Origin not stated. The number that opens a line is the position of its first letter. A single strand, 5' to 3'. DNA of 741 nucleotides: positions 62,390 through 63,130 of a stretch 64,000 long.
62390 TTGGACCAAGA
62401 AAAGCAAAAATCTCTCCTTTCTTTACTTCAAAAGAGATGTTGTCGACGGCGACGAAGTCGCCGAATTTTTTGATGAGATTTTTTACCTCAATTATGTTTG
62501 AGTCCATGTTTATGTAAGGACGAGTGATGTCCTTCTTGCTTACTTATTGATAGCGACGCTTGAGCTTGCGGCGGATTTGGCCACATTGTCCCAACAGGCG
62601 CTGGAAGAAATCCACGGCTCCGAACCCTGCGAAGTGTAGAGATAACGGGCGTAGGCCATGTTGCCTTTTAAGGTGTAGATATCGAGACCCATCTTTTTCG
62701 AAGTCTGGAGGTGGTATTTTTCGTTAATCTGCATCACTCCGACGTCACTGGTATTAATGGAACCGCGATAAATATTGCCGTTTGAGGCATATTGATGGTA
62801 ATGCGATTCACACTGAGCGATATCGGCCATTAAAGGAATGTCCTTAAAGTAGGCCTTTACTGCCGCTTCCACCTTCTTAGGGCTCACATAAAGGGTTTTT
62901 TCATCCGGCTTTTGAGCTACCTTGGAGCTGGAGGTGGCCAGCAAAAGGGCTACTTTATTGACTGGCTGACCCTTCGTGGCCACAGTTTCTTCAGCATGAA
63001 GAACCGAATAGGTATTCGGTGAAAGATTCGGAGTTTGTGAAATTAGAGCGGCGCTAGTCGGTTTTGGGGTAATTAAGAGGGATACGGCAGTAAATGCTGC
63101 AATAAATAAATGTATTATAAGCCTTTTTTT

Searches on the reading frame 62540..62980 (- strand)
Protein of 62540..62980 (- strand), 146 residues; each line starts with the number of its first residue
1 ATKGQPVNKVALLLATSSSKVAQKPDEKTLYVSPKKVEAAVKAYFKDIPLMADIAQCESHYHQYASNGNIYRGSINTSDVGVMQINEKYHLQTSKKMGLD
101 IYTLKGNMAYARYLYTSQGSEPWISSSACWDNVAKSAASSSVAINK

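Call 85: search_protein_families(library=pfam, proteins=[window:62540-62980:-], max_evalue=0.001)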
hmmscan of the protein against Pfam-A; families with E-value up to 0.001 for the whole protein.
window:62540-62980:- (146 aa): 1 family
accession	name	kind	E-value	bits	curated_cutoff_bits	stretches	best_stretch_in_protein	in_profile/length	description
PF01464.25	SLT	-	0.00025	21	21.3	1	39-103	5-61/117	Transglycosylase SLT domain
